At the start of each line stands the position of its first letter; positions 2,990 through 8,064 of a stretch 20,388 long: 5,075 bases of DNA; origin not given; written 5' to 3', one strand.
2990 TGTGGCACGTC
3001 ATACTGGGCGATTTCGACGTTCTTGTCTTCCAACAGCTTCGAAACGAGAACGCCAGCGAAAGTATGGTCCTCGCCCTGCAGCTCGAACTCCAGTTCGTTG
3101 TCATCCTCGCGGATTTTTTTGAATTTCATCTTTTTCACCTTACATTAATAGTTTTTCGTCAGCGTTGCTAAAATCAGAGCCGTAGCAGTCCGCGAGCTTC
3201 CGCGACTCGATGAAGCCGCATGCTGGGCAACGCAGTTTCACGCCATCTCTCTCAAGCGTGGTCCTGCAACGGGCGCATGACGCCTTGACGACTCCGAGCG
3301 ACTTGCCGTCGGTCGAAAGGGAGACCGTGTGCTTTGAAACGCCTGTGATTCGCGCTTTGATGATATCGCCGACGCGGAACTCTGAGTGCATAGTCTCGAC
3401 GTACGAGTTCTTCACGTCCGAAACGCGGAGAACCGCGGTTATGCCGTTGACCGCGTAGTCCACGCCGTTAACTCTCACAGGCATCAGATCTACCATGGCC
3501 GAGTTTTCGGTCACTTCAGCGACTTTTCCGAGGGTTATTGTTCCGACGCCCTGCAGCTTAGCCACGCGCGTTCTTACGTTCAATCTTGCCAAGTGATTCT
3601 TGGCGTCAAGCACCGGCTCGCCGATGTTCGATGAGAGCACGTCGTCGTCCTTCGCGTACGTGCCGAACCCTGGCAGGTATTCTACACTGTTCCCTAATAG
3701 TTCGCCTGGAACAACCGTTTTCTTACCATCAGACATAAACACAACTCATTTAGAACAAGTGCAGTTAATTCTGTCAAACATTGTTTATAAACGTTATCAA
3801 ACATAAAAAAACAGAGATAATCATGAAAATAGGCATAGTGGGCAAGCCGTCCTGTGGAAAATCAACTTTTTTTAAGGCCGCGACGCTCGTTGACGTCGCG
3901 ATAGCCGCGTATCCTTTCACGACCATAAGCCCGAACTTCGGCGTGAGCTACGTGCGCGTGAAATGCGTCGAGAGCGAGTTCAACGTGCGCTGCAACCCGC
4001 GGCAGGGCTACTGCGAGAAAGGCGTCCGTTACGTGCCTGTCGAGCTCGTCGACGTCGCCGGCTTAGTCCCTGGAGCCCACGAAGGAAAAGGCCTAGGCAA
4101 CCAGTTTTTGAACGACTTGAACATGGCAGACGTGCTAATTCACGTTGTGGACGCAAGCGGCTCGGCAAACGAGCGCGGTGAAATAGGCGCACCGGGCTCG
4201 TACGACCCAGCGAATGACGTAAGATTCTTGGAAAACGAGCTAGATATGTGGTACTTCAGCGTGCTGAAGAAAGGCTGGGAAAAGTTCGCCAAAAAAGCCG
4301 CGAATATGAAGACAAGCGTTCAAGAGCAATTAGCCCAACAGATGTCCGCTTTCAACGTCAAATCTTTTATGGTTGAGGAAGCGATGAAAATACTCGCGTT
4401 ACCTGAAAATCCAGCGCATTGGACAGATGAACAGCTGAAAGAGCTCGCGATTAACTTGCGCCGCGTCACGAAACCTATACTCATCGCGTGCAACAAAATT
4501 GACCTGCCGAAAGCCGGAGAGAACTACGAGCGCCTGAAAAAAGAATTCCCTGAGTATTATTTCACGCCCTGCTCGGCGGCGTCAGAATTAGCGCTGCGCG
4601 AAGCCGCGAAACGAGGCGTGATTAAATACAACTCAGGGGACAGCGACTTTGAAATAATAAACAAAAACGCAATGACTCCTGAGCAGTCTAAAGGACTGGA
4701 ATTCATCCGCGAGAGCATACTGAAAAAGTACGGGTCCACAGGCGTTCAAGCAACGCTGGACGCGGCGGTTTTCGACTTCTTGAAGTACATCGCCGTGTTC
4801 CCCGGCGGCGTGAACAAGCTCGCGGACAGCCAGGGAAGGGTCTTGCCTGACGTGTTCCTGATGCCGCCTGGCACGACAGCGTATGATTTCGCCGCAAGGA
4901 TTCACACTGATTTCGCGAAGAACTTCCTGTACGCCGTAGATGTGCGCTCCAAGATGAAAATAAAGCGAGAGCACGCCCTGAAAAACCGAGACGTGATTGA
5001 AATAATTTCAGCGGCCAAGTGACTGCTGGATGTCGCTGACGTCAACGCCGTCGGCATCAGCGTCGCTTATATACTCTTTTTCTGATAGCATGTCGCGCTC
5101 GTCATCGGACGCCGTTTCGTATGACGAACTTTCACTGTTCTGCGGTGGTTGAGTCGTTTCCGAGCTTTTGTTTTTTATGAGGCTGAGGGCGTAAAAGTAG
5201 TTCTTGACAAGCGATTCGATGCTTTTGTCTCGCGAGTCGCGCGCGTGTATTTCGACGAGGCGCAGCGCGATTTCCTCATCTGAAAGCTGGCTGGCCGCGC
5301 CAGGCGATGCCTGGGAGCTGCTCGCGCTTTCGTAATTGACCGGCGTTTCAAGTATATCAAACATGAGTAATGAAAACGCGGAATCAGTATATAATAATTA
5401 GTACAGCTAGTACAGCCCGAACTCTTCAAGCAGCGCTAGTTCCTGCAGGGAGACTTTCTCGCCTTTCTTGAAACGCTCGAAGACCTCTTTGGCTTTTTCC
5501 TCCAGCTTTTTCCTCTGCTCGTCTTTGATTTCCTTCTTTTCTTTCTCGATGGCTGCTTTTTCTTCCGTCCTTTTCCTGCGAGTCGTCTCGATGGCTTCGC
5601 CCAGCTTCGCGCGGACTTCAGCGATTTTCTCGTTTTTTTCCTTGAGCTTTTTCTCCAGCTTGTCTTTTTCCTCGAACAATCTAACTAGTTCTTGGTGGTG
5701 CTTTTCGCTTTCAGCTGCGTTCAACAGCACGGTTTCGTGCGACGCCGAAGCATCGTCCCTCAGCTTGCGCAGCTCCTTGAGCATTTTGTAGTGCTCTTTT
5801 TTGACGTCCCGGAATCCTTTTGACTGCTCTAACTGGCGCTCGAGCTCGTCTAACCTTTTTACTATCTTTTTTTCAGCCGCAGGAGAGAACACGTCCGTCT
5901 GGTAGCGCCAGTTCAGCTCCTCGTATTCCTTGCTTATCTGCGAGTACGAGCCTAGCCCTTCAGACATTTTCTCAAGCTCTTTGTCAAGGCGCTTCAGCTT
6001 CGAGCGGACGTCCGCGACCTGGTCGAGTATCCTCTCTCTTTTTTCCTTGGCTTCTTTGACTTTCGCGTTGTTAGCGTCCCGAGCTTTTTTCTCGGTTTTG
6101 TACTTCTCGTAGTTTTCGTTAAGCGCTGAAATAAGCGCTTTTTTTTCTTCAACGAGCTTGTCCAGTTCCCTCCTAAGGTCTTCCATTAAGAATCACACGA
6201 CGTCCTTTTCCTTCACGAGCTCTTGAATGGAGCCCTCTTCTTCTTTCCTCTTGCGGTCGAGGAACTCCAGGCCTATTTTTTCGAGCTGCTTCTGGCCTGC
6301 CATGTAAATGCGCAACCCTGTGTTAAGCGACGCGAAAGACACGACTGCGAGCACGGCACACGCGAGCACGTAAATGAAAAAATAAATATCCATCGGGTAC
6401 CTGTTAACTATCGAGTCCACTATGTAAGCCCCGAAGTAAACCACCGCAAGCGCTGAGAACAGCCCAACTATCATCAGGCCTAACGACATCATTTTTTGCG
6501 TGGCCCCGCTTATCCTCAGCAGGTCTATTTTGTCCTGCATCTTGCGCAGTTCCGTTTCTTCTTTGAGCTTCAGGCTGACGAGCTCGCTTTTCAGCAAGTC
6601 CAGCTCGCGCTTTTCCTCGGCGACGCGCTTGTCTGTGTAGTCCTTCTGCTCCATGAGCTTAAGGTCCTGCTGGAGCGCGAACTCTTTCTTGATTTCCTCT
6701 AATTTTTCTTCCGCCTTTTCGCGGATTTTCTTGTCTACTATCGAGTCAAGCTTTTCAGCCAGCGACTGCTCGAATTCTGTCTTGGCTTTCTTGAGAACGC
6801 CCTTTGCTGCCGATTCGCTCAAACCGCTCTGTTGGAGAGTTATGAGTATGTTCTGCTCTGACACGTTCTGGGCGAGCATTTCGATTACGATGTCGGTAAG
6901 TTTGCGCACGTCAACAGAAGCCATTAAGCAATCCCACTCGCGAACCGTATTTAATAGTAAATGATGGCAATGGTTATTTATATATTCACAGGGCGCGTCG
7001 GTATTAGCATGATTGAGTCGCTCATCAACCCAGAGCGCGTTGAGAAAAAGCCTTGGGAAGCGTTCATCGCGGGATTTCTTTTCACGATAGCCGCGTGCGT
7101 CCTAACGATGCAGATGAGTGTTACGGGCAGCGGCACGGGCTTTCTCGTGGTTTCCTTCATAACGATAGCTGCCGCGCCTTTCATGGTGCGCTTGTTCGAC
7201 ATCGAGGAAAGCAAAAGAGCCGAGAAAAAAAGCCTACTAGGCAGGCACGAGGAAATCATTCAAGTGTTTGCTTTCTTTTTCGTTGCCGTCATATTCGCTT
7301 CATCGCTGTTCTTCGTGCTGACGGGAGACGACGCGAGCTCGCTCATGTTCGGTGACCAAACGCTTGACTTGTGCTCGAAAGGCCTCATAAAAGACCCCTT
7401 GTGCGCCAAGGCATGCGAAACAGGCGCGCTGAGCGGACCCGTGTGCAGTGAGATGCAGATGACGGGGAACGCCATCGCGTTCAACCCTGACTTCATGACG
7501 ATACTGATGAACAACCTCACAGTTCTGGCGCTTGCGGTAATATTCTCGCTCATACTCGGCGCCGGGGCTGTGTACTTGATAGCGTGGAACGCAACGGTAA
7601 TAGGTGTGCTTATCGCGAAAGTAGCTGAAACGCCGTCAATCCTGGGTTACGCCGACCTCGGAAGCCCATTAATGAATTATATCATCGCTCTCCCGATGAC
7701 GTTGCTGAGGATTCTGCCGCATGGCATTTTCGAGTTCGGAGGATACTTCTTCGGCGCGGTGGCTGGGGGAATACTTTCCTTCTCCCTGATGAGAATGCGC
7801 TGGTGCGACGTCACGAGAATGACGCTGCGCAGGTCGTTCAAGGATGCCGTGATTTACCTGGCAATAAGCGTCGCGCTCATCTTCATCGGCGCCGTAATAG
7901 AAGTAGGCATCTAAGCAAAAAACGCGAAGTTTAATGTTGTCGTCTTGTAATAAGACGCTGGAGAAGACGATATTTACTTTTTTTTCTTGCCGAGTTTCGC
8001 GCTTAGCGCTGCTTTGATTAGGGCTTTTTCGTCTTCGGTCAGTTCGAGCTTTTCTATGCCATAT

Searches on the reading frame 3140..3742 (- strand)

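Call 40: search_protein_families(library=pfam, proteins=[window:3140-3742:-], max_evalue=0.001)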
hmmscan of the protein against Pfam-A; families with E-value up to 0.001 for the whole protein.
window:3140-3742:- (200 aa): 2 families
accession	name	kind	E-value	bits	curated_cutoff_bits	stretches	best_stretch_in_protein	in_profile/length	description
PF14382.12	ECR1_N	-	1.2e-07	31.9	27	1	10-41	2-33/38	Exosome complex exonuclease RRP4 N-terminal region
PF00575.29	S1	-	7.4e-05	23.5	22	0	94-139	22-66/74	S1 RNA binding domain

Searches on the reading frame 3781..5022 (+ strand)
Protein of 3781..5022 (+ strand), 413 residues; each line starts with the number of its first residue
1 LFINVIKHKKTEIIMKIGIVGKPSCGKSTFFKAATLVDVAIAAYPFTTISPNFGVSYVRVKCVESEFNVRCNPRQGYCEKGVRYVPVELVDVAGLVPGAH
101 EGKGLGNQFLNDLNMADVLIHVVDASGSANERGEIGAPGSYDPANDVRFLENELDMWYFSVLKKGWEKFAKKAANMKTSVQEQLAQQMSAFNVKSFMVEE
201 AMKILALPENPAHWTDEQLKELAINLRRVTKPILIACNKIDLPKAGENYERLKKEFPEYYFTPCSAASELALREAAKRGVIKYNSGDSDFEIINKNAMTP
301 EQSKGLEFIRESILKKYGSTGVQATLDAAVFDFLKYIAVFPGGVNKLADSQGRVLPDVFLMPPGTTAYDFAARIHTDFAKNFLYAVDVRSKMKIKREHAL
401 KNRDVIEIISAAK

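Call 40: search_protein_families(library=pfam, proteins=[window:3781-5022:+], max_evalue=0.001)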
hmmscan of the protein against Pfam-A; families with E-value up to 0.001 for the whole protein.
window:3781-5022:+ (413 aa): 4 families
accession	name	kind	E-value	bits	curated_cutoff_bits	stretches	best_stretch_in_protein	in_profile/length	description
PF08438.16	YGR210-like_G4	-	3.2e-35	121.3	24.7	1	236-341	1-105/108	Obg-like GTPase YGR210-like, G4 motif-containing domain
PF01926.29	MMR_HSR1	-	2.8e-17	63.3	21.9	1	16-127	1-87/113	50S ribosome-binding GTPase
PF02824.27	TGS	-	2e-10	41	22.2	1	355-409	5-59/60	TGS domain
PF02421.24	FeoB_N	-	0.00018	21.5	27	0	16-54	2-40/156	Ferrous iron transport protein B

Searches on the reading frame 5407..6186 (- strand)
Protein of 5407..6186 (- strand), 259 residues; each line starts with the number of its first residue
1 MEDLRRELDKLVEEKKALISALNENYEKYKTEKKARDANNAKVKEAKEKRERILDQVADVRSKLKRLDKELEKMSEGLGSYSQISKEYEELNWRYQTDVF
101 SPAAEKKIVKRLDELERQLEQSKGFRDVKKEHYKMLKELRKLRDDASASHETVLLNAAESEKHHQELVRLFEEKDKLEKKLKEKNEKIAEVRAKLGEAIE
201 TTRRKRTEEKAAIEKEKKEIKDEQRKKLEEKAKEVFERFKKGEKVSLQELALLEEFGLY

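Call 40: search_protein_families(library=pfam, proteins=[window:5407-6186:-], max_evalue=0.001)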
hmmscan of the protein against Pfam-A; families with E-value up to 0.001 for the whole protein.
window:5407-6186:- (259 aa): 1 family
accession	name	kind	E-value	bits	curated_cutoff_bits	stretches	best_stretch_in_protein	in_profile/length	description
PF23435.1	DUF7121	-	2.7e-08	34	29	1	3-258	46-306/307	Family of unknown function (DUF7121)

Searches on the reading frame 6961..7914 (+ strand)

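Call 40: search_protein_families(library=pfam, proteins=[window:6961-7914:+], max_evalue=0.001)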
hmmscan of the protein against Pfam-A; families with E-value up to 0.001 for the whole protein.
window:6961-7914:+ (317 aa): 1 family
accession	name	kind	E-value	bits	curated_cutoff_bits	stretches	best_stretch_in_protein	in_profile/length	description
PF01944.22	SpoIIM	-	2.5e-13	50.7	26.9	1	104-315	3-159/163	Stage II sporulation protein M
